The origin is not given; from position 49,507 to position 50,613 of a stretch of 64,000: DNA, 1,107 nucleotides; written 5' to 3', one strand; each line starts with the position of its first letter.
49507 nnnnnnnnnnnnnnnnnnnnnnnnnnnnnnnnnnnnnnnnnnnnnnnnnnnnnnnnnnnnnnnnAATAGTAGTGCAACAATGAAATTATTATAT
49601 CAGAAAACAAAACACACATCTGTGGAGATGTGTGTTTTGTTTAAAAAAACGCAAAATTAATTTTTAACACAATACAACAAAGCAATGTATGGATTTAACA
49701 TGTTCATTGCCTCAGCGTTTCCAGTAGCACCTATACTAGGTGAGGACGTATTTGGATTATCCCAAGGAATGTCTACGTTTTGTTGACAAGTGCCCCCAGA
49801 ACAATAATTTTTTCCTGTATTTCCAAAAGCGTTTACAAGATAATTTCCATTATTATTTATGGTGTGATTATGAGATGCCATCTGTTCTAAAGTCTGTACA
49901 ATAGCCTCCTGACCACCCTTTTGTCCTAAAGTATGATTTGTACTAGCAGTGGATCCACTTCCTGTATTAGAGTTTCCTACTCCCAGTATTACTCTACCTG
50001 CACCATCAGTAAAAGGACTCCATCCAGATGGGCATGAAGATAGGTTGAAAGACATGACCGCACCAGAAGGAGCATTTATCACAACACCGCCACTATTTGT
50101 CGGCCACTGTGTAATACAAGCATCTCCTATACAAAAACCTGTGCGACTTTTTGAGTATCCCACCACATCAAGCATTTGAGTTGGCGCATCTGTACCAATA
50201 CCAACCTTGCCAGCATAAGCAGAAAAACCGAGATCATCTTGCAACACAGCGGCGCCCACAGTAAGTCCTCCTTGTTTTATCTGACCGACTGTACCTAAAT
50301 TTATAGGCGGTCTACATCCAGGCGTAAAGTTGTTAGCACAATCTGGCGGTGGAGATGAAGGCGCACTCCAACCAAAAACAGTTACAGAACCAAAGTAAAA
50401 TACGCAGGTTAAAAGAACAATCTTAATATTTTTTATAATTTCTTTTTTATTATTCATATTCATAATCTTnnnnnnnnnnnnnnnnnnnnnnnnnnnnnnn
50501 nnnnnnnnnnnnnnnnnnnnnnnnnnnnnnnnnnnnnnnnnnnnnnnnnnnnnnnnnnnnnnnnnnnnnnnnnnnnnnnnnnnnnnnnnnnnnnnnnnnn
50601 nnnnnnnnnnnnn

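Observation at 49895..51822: Perfectly identical 157-bp and 53-bp DNA blocks inside three diverged tandem paralogs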

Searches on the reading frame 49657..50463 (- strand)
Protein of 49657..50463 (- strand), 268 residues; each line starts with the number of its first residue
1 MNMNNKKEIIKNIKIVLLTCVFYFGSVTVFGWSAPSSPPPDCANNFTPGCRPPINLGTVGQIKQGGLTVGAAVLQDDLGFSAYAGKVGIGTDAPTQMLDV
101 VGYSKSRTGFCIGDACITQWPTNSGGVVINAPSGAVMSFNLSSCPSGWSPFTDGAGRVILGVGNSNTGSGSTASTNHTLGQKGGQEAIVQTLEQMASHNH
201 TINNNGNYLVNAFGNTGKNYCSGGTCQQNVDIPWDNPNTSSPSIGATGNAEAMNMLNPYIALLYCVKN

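Call 4: search_protein_families(library=pfam, proteins=[window:49657-50463:-], max_evalue=0.01)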
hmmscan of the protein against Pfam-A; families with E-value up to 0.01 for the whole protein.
window:49657-50463:- (268 aa): 1 family
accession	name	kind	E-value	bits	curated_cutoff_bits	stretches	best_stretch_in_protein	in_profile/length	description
PF21939.1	Gp10_C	-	0.0023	19.3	27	1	148-261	29-132/139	Baseplate structural protein Gp10, C-terminal domain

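Call 10: find_homologous_proteins(query=window:49657-50463:-)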
Query window:49657-50463:- (268 aa): 14 proteins with E <= 0.001 among 719 candidates.
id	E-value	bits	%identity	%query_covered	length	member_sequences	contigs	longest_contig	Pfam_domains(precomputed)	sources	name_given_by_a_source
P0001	4.3e-177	605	100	99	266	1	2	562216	-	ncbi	ncbi:MAG: hypothetical protein U0522_00785 [Candidatus Paceibacterota bacterium]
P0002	2.7e-121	422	75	98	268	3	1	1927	-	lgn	-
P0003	1.5e-104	367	71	87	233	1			-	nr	nr:hypothetical protein [Saprospiraceae bacterium]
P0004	3.0e-90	320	60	98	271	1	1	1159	-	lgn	-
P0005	8.6e-74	266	53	98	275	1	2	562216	-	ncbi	ncbi:MAG: hypothetical protein U0522_00795 [Candidatus Paceibacterota bacterium]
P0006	5.3e-32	129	38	99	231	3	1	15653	-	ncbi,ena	-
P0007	6.2e-12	63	38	58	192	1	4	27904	-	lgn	-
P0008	5.7e-11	60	37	36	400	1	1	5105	-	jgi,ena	-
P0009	8.4e-9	53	33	75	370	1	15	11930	-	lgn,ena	-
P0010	6.4e-8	50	36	52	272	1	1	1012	PF21939.2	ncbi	-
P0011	4.9e-7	47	34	55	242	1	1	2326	-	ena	-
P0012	5.0e-7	47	37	40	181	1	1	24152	-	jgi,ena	-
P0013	5.8e-6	44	31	69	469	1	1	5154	-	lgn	-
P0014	3.4e-4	38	58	15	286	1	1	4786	-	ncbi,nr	ncbi:MAG: hypothetical protein E4G99_07410 [Anaerolineales bacterium]|nr:MAG: hypothetical protein E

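Call 11: find_encoding_contigs(protein=P0002, flank=10000)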
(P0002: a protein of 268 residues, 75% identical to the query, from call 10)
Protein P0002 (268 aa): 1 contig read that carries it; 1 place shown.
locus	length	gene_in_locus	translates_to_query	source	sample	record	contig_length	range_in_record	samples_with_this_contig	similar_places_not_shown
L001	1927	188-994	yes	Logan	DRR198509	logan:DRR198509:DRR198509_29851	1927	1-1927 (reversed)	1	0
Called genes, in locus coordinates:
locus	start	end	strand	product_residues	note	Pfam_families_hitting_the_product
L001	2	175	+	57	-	?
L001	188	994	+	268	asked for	-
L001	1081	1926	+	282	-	?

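Call 12: find_encoding_contigs(protein=P0004, flank=10000)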
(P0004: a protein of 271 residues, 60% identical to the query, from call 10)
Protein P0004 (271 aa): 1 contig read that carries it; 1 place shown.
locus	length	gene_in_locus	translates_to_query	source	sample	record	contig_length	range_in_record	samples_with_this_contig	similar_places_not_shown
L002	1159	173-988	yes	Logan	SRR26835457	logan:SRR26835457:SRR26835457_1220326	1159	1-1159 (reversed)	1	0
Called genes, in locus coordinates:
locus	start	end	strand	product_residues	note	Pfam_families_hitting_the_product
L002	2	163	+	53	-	?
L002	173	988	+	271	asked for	-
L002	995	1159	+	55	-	?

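Call 13: find_encoding_contigs(protein=P0006, flank=10000)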
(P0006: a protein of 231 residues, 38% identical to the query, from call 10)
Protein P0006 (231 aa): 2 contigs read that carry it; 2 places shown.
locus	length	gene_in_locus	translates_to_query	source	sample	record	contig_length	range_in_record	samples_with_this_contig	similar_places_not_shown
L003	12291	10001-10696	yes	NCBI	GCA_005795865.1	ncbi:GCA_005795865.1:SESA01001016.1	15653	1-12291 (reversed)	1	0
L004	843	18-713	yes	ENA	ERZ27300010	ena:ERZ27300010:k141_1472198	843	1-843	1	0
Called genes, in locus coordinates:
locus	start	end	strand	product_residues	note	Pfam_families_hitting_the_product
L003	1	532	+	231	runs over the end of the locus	PF20260:PUA_4, PF04452:Methyltrans_RNA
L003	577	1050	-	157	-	-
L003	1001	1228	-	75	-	-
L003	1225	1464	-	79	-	-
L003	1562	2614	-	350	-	PF05697:Trigger_N, PF05698:Trigger_C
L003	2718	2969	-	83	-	-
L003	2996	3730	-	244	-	-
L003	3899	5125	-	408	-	PF08529:NusA_N, PF00575:S1 (weak), PF13184:KH_NusA_1st, PF26594:KH_NusA_2nd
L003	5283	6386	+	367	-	PF00515:TPR_1 (faint), PF07719:TPR_2 (faint), PF13181:TPR_8 (faint), PF13428:TPR_14 (faint), PF13432:TPR_16 (faint), PF14559:TPR_19 (faint), PF13424:TPR_12 (weak), PF13414:TPR_11 (weak), +2 more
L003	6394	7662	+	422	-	-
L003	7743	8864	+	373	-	-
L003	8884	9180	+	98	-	-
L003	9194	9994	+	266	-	-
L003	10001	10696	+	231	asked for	-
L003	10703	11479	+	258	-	-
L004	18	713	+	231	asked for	-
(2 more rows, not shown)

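Call 21: find_encoding_contigs(protein=P0005, flank=3000, max_places=6)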
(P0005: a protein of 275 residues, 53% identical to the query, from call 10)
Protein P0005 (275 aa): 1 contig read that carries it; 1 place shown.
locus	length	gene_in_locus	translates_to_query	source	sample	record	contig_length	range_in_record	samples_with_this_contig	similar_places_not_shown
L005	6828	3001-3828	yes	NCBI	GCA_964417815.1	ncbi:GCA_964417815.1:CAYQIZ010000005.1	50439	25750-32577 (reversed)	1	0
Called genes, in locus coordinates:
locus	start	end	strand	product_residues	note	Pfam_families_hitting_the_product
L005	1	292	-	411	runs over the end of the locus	PF08529:NusA_N, PF00575:S1, PF13184:KH_NusA_1st, PF26594:KH_NusA_2nd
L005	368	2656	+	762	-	-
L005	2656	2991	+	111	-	-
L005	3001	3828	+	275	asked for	-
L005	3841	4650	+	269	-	-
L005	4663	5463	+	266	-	-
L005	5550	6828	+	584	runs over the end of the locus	PF05157:MshEN, PF00437:T2SSE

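Call 26: find_related_loci(query=A2, collection=genome_contigs, flank=6000)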
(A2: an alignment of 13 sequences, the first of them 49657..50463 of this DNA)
Query A2 (268 aa) in genome_contigs; peptide patterns used: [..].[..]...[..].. (x = any residue, [..] = any of these).
26 stretches matched a pattern; 21 encode a relative of the query (tblastn E <= 1e-3); 20 distinct loci.
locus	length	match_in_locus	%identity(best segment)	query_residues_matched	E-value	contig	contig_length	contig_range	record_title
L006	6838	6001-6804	28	1-268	3e-15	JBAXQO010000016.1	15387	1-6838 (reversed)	MAG: bacterium isolate ELA559 MAG559_16, whole genome shotgun sequence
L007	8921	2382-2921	35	79-268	3e-15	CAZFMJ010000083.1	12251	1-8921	MAG TPA_asm: uncultured Elusimicrobiales bacterium isolate SRP062349_co5_12 genome assembly, contig: NODE_2099_length_12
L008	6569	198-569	32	7-162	7e-13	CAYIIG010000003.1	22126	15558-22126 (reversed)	MAG TPA_asm: uncultured Candidatus Saccharibacteria bacterium isolate ERP119705_co20_252 genome assembly, contig: NODE_2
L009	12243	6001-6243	38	132-214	2e-12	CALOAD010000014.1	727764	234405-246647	MAG: Candidatus Gastranaerophilales bacterium isolate LOGT_bin.0241 genome assembly, contig: contig_21841, whole genome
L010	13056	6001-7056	27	9-267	3e-12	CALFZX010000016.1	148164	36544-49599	MAG TPA_asm: uncultured bacterium isolate SRR6007446_bin.20_CONCOCT_v1.1_MAG genome assembly, contig: ERZ724100.22, whol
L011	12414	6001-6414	33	129-267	2e-11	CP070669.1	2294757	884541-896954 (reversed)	MAG: Nitrospirota bacterium isolate bin746 chromosome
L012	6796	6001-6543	33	85-268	2e-11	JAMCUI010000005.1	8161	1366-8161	MAG: Patescibacteria group bacterium isolate FK_Sedi_A_Bin.134 NODE_24333_length_8161_cov_7.49552, whole genome shotgun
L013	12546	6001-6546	32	86-268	3e-11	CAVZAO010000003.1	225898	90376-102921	MAG: uncultured proteobacterium isolate MFD02416.bin.1.149 genome assembly, contig: contig_1482, whole genome shotgun se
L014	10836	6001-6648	25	86-268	6e-11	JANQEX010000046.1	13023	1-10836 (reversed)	MAG: Alphaproteobacteria bacterium isolate PL23a_bin.53 k99_3255010, whole genome shotgun sequence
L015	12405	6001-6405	28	122-268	2e-10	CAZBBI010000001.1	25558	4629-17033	MAG TPA_asm: uncultured Candidatus Peribacteria bacterium isolate binchicken_co47_194 genome assembly, contig: NODE_1253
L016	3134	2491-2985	30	84-268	2e-10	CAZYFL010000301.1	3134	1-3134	MAG TPA_asm: uncultured Elusimicrobiaceae bacterium isolate binchicken_co248_98 genome assembly, contig: NODE_68605_leng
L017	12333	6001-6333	39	85-207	1e-9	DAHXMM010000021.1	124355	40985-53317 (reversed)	MAG TPA_asm: Elusimicrobia bacterium isolate clean1622 k141_954038, whole genome shotgun sequence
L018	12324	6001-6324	36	85-207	4e-9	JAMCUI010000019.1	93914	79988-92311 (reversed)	MAG: Patescibacteria group bacterium isolate FK_Sedi_A_Bin.134 NODE_328_length_93914_cov_13.9323, whole genome shotgun s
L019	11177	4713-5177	28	85-268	8e-9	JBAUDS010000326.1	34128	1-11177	MAG: Thermoanaerobaculia bacterium isolate MFD13100_ilm_asm_bin9 k127_64119, whole genome shotgun sequence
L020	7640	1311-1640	35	84-163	3e-8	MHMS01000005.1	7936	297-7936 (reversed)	MAG: Candidatus Niyogibacteria bacterium RIFCSPLOWO2_12_FULL_41_13 rifcsplowo2_12_scaffold_17640, whole genome shotgun s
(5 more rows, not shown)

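Call 30: find_related_loci(query=A3, collection=metagenome_contigs, flank=6000)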
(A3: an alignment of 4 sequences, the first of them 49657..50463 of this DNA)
Query A3 (268 aa) in metagenome_contigs; peptide patterns used: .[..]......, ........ (x = any residue, [..] = any of these).
314 stretches matched a pattern; 2 encode a relative of the query (tblastn E <= 1e-3); 2 distinct loci.
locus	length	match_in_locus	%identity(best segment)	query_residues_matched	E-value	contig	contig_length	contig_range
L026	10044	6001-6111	51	86-122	1e-8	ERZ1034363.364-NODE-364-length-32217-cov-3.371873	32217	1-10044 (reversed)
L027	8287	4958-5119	39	85-140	2e-6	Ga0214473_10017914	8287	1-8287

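Call 31: find_homologous_proteins(query=A4, max_evalue=0.00001)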
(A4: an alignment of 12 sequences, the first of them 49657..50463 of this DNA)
Query A4 (12 sequences) (268 aa, profile of the alignment): 161 proteins with E <= 0.00001 among 8000 candidates; the best 120 are listed.
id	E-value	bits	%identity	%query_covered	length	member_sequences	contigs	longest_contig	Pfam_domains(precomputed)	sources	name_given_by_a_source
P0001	7.5e-94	332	100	99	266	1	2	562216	-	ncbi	ncbi:MAG: hypothetical protein U0522_00785 [Candidatus Paceibacterota bacterium]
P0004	6.3e-92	326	60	98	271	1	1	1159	-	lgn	-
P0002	7.5e-91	323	75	98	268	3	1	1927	-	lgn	-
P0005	8.6e-84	299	53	98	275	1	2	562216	-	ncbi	ncbi:MAG: hypothetical protein U0522_00795 [Candidatus Paceibacterota bacterium]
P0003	6.0e-81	290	71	87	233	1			-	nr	nr:hypothetical protein [Saprospiraceae bacterium]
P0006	8.1e-65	237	38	99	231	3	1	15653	-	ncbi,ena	-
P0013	1.2e-61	227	31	69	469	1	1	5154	-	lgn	-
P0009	1.0e-52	198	33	75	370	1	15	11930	-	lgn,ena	-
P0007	3.9e-52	196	38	58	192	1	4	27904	-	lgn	-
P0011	5.0e-51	192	34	55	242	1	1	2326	-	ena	-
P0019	6.0e-43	166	27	51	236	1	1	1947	PF01391.24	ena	-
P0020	6.7e-40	156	33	96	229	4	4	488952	PF21939.2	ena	-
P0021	4.5e-38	150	36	56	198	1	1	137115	-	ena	-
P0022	2.1e-37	148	32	69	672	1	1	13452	-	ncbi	ncbi:MAG: collagen-like protein [Elusimicrobiota bacterium]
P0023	5.4e-36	143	46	29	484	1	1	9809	-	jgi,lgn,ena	-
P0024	1.6e-35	141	40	57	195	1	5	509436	PF21939.2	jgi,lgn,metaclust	metaclust:\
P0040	8.5e-28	116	31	99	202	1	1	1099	PF21939.2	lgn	-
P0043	1.7e-27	115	28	99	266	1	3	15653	-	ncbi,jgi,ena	ncbi:MAG: hypothetical protein WCO12_03230 [bacterium]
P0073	5.6e-24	104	33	55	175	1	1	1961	PF21939.2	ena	-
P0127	1.4e-14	73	27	51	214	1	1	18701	PF07484.18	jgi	jgi:microcystin-dependent protein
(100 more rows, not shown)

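Call 40: predict_structure(alignment_id=A5)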
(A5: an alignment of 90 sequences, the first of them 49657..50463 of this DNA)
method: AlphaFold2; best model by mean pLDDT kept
length: 268 residues; sequences in the alignment: 90
mean_pLDDT: 66.1   pTM: 0.39
mean pLDDT of the five models: 66.1, 65.5, 65.3, 65.0, 63.4
residues with pLDDT >= 90: 41; 70-90: 52; 50-70: 128; < 50: 47
segments of 3 or more residues with pLDDT < 50: 59-61, 70-84, 101-108, 213-218, 229-231, 233-235
pLDDT, mean of each block of 10 residues (from residue 1): 80 92 70 64 60 54 48 44 52 64 48 63 58 94 97 88 72 73 67 70 58 49 57 49 53 73 95
secondary structure, 60 per line:
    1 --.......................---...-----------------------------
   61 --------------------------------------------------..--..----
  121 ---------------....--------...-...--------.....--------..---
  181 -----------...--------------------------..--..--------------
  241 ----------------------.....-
elements in order: H3-25 E136-139 E148-150 E263-267
